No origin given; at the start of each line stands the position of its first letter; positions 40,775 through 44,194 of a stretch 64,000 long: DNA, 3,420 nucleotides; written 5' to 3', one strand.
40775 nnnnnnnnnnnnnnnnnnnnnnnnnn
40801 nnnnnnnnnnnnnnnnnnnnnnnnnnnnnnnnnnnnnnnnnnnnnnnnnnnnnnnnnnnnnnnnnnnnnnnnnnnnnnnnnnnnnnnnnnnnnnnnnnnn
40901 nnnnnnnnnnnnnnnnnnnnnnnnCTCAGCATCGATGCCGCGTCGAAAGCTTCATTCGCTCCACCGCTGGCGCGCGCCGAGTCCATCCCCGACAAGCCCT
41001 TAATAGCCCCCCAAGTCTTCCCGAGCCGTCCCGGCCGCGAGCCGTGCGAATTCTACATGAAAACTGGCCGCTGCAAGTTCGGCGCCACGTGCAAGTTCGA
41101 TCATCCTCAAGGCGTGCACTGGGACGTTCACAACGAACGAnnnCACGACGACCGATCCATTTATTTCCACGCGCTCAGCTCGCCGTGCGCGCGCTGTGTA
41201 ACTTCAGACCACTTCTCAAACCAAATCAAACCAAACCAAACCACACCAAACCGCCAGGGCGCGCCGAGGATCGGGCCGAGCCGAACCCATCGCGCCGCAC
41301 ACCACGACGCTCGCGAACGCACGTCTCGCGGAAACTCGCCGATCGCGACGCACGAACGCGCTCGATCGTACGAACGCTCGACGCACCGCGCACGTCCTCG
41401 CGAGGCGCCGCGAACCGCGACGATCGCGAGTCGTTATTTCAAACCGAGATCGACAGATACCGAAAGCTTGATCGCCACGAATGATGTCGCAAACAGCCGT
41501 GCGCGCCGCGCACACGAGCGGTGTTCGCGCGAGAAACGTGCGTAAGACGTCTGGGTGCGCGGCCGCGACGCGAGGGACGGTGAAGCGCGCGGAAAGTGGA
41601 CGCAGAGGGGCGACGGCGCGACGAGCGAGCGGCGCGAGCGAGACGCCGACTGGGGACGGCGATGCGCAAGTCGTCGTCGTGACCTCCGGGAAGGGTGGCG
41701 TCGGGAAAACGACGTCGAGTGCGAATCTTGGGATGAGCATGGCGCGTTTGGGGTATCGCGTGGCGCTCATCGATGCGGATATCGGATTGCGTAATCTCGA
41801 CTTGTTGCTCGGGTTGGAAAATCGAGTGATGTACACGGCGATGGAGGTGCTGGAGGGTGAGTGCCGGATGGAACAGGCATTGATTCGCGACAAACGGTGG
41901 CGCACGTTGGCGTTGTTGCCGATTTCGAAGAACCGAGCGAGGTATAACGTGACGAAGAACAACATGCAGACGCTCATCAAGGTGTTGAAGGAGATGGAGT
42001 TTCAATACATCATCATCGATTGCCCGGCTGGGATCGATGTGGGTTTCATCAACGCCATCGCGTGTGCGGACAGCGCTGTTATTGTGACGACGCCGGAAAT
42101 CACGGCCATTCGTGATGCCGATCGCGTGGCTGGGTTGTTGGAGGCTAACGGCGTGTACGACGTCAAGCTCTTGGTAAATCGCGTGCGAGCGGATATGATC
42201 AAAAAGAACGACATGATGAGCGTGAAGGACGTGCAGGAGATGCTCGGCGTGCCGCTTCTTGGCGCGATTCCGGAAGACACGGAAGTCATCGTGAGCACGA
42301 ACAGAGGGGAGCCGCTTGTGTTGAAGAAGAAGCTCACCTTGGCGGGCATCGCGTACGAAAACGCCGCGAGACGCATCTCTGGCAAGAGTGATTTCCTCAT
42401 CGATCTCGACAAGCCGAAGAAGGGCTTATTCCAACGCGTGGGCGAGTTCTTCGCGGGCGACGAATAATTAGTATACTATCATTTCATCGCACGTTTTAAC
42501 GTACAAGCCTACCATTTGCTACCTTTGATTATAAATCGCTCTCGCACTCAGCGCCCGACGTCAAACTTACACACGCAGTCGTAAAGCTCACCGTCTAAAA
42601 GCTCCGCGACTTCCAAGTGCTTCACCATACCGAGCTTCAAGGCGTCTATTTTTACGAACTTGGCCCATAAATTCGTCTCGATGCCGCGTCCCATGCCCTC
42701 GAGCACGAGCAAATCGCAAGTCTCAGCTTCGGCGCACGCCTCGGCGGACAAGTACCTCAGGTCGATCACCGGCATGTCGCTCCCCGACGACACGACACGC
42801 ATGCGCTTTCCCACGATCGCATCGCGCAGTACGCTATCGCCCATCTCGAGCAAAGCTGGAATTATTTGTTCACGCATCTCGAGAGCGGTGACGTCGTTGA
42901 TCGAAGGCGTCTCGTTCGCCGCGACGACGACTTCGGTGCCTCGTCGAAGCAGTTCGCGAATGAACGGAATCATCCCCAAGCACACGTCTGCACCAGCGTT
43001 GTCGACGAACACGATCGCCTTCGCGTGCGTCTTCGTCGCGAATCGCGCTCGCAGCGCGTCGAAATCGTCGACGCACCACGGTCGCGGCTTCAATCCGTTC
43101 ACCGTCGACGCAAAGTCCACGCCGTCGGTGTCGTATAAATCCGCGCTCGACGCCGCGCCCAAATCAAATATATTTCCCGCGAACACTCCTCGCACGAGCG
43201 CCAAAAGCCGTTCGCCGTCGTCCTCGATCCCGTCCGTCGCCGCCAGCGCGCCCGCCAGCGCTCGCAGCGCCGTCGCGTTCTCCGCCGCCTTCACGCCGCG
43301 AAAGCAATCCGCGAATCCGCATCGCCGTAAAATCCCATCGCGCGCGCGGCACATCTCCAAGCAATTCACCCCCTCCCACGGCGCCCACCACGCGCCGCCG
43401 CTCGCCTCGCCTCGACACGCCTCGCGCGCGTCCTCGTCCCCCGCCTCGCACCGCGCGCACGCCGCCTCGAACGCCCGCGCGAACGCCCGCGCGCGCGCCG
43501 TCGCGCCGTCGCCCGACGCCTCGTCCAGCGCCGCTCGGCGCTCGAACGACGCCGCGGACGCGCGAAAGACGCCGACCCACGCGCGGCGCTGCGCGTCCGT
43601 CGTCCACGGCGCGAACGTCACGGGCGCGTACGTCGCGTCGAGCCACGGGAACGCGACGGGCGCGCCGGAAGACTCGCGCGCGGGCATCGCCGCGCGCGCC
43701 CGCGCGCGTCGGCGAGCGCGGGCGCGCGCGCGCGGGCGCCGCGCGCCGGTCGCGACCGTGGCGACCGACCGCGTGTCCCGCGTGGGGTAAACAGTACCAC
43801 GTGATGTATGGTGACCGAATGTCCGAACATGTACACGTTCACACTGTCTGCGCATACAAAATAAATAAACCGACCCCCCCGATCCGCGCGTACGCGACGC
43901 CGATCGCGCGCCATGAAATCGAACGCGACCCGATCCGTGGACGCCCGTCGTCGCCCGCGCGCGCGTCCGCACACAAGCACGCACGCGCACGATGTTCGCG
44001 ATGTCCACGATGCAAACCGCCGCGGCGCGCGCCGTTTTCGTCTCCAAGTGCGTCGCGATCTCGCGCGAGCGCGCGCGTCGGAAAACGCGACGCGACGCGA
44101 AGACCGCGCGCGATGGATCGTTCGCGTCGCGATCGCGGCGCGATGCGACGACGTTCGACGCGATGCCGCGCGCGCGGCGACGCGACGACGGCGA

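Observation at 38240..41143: IRE1 kinase/RNase with a C-terminal CCCH zinc finger appended to the KEN domain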

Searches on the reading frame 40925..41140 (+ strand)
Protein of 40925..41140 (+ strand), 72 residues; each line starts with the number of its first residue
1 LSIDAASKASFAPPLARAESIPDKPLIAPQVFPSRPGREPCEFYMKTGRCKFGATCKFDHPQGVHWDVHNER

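Call 24: search_solved_structures(query=window:40925-41140:+, max_evalue=1, show_alignments=3)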
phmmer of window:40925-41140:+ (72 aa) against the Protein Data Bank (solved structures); distinct sequences matched with E-value up to 1: 24.
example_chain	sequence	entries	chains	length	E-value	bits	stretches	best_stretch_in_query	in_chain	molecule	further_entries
1m9o_A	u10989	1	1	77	2.6e-06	31.1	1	34-63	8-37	Tristetraproline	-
6nzl_A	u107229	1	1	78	0.00013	25.7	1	41-60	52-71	Cytoplasmic zinc-finger protein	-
4ii1_A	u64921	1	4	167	0.0015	22.4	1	31-67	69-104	Zinc finger CCCH-type with G patch domain-containing protein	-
9y10_A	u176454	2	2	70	0.0019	22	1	39-61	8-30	C3H1-type domain-containing protein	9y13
8r7n_E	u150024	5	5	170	0.0022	21.8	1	34-61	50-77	Zinc finger matrin-type protein 5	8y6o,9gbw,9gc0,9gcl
4yh8_A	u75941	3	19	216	0.0034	21.2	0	32-61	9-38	Splicing factor U2AF 23 kDa subunit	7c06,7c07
7c08_A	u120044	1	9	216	0.0069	20.2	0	32-60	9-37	Splicing factor U2AF 23 kDa subunit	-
2cqe_A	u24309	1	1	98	0.034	18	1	33-61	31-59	KIAA1064 protein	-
2f1w_A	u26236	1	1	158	0.094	16.6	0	8-48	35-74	Ubiquitin carboxyl-terminal hydrolase 7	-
6fuw_C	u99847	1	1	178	0.12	16.2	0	23-63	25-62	Cleavage and polyadenylation specificity factor subunit 4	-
1rgo_A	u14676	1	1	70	0.17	15.8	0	37-60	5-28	Butyrate response factor 2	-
4jjq_A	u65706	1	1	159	0.27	15.1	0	8-48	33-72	Ubiquitin carboxyl-terminal hydrolase 7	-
2xxn_A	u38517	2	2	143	0.36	14.8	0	8-48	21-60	UBIQUITIN CARBOXYL-TERMINAL HYDROLASE 7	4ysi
12zj_A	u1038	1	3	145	0.37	14.7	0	8-48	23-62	Ubiquitin carboxyl-terminal hydrolase 7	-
5z56_M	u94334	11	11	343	0.38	14.7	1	39-63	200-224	RING finger protein 113A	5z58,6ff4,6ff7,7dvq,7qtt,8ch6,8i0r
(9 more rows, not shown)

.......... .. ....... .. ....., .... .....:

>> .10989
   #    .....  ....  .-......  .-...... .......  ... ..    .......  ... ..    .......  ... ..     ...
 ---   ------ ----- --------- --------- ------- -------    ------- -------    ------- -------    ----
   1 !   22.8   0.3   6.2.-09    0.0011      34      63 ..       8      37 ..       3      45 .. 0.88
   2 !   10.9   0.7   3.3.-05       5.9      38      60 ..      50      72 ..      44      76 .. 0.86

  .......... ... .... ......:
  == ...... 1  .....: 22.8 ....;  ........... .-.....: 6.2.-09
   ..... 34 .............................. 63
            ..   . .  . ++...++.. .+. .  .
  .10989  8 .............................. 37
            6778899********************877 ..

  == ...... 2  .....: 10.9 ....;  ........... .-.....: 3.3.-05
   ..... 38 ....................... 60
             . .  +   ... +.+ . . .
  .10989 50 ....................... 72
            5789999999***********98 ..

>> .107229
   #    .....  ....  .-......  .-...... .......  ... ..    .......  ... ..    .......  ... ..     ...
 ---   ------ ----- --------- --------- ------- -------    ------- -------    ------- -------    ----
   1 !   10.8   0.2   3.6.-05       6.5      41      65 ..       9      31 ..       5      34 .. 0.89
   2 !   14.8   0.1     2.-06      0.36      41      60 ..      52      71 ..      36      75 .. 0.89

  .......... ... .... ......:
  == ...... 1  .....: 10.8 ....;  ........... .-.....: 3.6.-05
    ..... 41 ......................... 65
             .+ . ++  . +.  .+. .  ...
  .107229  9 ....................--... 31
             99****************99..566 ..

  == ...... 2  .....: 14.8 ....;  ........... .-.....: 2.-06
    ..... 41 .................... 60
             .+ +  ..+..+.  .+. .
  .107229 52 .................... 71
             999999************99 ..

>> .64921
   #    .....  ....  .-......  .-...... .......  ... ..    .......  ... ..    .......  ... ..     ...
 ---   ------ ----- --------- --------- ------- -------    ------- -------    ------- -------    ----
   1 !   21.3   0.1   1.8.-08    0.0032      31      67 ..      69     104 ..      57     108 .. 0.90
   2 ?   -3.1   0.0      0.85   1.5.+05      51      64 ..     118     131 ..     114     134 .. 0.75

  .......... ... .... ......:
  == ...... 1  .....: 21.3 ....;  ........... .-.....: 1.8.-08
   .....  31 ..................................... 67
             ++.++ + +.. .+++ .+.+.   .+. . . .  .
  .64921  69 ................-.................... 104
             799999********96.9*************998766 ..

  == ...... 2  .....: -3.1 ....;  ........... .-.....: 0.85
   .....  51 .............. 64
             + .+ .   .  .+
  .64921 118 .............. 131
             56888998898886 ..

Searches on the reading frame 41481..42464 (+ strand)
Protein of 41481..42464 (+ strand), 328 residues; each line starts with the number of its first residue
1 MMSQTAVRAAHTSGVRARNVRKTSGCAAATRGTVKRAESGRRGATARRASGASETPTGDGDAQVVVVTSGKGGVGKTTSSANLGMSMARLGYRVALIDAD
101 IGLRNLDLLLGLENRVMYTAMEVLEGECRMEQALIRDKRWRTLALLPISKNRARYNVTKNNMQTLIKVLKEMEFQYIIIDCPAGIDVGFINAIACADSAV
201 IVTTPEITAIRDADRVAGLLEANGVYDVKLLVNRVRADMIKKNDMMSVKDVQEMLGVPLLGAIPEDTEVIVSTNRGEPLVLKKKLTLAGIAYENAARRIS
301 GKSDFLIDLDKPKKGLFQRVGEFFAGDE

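Call 48: search_protein_families(library=pfam, proteins=[window:41481-42464:+], max_evalue=0.01)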
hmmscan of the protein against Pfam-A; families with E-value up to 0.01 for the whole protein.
window:41481-42464:+ (328 aa): 11 families
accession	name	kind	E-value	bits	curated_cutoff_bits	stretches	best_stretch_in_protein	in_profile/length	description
PF10609.15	ParA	-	1.3e-23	84.2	27.1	1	63-299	4-245/246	NUBPL iron-transfer P-loop NTPase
PF01656.29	CbiA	-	1.4e-22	80.5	25.4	1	65-279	1-125/125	CobQ/CobB/MinD/ParA nucleotide binding domain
PF13614.12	AAA_31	-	7.6e-22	78.5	27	1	63-211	2-155/177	AAA domain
PF02374.21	ArsA_ATPase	-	2.7e-10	40.4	24.3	1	65-100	3-38/305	Anion-transporting ATPase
PF00142.24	Fer4_NifH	-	7.2e-09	35.9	25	1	68-111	5-48/271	4Fe-4S iron sulfur cluster binding proteins, NifH/frxC family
PF09140.17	MipZ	-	1.1e-08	35.1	20.7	1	64-200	2-126/262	ATPase MipZ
PF06564.18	CBP_BcsQ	-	2.2e-07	31.1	21.3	1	64-210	3-152/234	Cellulose biosynthesis protein BcsQ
PF07015.17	VirC1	-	0.0013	18.5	24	1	63-100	2-39/231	VirC1 protein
PF16575.11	CLP1_P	-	0.0016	18.7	26.6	0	70-103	1-34/188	mRNA cleavage and polyadenylation factor CLP1 P-loop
PF13481.12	AAA_25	-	0.004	17.2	27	0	62-180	32-150/195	AAA domain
PF03308.22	MeaB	-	0.0075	15.7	23.1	0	60-101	31-71/273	Methylmalonyl Co-A mutase-associated GTPase MeaB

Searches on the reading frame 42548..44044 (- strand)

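Call 48: search_protein_families(library=pfam, proteins=[window:42548-44044:-], max_evalue=0.01)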
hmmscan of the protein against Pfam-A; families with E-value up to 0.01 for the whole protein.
window:42548-44044:- (498 aa): 1 family
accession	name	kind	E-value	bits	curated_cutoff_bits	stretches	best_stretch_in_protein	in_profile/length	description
PF01937.24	ARMT1-like_dom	-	2.5e-41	142.3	25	1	231-491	54-311/311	Damage-control phosphatase ARMT1-like domain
